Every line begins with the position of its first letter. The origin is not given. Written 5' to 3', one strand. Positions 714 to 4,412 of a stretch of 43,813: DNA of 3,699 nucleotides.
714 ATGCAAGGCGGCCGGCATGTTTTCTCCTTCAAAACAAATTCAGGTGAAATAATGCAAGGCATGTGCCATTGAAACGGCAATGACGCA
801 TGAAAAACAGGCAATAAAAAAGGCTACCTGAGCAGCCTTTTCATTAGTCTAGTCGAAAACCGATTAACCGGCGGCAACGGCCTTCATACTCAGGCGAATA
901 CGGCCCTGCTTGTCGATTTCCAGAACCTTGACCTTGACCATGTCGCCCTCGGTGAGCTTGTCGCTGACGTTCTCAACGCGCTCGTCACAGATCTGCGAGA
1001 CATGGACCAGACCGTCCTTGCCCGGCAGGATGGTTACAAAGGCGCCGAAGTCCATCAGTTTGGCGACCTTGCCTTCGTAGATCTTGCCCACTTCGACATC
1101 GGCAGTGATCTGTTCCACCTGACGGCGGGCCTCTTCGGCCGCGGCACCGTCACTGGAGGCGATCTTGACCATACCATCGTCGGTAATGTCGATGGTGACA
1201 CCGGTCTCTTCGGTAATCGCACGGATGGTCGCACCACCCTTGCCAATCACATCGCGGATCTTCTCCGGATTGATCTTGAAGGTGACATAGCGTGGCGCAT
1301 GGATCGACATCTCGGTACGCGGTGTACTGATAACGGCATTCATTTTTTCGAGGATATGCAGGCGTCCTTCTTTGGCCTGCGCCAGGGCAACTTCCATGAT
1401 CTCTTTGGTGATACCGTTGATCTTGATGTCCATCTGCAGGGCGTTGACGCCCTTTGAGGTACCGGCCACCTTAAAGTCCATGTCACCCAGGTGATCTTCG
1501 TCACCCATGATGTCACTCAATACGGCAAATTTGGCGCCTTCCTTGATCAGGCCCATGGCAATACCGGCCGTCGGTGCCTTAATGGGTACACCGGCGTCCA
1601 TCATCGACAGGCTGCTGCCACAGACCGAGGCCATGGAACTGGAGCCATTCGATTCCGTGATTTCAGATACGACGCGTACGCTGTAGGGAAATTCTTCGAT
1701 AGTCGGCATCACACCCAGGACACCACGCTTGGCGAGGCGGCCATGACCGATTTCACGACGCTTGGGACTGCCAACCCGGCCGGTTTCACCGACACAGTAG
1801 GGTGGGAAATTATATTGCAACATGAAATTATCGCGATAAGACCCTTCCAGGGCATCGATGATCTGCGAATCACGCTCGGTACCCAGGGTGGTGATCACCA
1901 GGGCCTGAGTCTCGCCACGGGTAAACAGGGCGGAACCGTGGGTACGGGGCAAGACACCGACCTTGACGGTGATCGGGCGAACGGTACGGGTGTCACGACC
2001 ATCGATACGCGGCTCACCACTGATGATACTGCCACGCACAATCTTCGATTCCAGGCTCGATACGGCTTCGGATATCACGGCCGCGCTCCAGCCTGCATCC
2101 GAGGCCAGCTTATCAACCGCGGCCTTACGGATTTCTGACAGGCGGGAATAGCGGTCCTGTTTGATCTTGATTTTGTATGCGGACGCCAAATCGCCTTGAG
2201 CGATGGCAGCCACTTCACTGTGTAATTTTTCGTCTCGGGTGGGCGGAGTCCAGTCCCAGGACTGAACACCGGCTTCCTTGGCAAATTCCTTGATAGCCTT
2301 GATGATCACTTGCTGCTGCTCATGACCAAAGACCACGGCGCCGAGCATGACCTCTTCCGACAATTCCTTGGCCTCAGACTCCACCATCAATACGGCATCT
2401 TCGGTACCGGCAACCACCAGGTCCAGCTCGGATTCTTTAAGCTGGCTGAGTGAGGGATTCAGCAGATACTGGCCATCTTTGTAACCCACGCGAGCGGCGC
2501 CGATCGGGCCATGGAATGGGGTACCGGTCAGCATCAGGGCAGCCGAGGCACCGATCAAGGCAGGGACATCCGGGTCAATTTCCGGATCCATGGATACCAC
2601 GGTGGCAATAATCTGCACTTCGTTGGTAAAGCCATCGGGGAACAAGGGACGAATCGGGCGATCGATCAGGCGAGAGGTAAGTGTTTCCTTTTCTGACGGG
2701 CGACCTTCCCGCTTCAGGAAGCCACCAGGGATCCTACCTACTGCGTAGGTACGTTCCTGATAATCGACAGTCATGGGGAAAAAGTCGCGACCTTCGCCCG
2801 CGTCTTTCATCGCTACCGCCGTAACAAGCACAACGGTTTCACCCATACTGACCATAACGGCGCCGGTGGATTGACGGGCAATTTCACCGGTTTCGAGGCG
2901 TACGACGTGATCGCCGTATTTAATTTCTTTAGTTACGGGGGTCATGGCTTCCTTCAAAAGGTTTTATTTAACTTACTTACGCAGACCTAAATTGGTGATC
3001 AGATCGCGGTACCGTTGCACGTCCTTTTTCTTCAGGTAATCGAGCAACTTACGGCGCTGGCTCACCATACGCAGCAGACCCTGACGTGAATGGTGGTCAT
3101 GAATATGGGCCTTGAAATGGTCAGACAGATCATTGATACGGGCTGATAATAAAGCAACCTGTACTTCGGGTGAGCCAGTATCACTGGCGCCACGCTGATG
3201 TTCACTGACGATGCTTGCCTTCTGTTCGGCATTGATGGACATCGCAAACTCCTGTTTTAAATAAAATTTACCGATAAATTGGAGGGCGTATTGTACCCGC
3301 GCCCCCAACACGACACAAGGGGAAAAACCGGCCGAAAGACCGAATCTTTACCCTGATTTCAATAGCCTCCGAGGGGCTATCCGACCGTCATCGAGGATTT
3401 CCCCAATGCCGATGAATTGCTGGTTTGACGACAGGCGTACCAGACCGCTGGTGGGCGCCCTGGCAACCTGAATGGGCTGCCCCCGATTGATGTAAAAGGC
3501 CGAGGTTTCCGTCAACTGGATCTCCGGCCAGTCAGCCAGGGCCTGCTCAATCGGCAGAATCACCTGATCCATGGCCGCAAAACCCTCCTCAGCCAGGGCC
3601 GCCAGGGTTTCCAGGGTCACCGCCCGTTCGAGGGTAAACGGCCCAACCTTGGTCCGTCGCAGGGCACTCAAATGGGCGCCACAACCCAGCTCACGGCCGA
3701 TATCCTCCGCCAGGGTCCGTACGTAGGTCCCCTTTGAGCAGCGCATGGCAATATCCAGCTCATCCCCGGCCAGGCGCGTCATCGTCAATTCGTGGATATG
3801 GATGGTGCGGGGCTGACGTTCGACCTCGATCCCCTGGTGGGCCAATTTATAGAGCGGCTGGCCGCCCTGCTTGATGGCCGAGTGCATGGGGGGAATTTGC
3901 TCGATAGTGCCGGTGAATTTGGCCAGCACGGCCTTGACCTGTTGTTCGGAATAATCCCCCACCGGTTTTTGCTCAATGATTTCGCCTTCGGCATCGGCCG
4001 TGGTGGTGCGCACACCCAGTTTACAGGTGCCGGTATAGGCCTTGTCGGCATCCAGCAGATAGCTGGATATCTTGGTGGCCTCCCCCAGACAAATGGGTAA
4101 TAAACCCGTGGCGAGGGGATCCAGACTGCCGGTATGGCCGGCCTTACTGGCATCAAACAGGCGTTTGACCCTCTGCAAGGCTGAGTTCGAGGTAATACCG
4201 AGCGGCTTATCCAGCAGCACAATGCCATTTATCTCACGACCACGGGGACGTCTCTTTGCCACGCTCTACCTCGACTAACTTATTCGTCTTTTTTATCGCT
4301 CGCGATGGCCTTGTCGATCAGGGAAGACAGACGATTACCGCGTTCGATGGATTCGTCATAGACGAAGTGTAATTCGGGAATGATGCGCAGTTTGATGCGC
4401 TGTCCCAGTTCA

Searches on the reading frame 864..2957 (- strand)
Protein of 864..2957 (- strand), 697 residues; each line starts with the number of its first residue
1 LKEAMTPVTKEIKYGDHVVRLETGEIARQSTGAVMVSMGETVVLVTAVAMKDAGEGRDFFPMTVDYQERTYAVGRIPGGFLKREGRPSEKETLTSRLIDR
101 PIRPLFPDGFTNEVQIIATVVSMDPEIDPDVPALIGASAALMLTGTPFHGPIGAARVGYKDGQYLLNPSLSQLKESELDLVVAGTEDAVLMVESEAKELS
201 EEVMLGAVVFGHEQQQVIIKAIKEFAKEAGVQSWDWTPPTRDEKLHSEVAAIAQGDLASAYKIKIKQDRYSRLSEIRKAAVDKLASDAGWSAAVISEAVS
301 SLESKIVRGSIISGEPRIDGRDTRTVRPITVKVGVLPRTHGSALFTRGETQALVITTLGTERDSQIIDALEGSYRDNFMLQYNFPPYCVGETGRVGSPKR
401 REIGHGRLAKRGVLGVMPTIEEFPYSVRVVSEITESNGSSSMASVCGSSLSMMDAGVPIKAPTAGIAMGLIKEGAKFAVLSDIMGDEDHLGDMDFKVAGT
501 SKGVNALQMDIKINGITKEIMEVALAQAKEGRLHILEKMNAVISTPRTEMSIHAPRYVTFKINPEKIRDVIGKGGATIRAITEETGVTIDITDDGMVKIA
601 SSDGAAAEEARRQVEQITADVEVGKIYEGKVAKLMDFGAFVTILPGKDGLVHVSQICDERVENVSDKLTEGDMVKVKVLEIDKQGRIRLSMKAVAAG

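Call 44: search_protein_families(library=ncbifam, proteins=[window:864-2957:-], max_evalue=0.00001)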
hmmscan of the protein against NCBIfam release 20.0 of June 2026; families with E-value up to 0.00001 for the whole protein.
window:864-2957:- (697 aa): 32 families (the best 25 are shown)
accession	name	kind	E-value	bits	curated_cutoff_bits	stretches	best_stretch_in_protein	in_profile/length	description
TIGR03591.1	polynuc_phos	equivalog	0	1080.9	525.05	1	14-694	2-689/689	polyribonucleotide nucleotidyltransferase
NF008805.1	PRK11824.1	equivalog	0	1047.1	471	1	10-693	2-682/683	polyribonucleotide nucleotidyltransferase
TIGR02696.1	pppGpp_PNP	exception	7.3e-203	675.9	1106.75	1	10-689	10-718/720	guanosine pentaphosphate synthetase I/polyribonucleotide nucleotidyltransferase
NF005208.0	PRK06676.1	equivalog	2.6e-25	89.2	368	1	615-694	270-350/391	30S ribosomal protein S1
TIGR02065.1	ECX1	equivalog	2.9e-25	88.9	318.7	1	313-537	5-220/230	exosome complex exonuclease Rrp41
NF000907.0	PRK00087.1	equivalog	2.8e-23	82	624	1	616-695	556-636/671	bifunctional 4-hydroxy-3-methylbut-2-enyl diphosphate reductase/30S ribosomal protein S1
NF006363.0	PRK08582.1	equivalog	3.2e-20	72.7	171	1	621-693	3-75/140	S1 domain-containing RNA-binding protein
NF004473.0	PRK05807.1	equivalog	4e-20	72.6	178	1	621-693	3-74/136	S1 domain-containing RNA-binding protein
NF005973.0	PRK08059.1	equivalog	1.7e-19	70.1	148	1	619-694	3-79/123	S1 domain-containing post-transcriptional regulator GSP13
NF010379.0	PRK13806.1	equivalog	3.4e-18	65.6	648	1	610-693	189-364/491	30S ribosomal protein S1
NF040579.1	S1_dom_CvfD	subfamily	1.3e-17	64.1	117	1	622-694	2-75/113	CvfD/Ygs/GSP13 family RNA-binding post-transcriptional regulator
NF004952.0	PRK06299.1-2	equivalog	4.9e-17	61.5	524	1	616-694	296-376/580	30S ribosomal protein S1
NF005911.0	PRK07899.1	equivalog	4.8e-14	51.9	691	1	600-693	273-364/486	30S ribosomal protein S1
TIGR00717.1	rpsA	equivalog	7.1e-14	51.2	577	1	615-694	264-345/516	30S ribosomal protein S1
NF040578.1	S1_dom_Ygs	exception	1.6e-13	50.9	175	1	622-692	6-76/122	S1 domain-containing post-transcriptional regulator Ygs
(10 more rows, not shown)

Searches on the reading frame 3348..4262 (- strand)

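Call 44: search_protein_families(library=ncbifam, proteins=[window:3348-4262:-], max_evalue=0.00001)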
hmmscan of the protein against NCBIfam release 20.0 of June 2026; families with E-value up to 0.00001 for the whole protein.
window:3348-4262:- (304 aa): 3 families
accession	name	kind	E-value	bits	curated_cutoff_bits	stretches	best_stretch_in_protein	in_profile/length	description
TIGR00431.1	TruB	equivalog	5.1e-79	264.8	151.45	1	11-220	1-210/210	tRNA pseudouridine(55) synthase TruB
NF003280.0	PRK04270.1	equivalog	2.3e-47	161.3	242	1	7-266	26-255/323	RNA-guided pseudouridylation complex pseudouridine synthase subunit Cbf5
TIGR00425.1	CBF5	equivalog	1.3e-36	126.4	238.15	1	12-262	34-254/322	RNA-guided pseudouridylation complex pseudouridine synthase subunit Cbf5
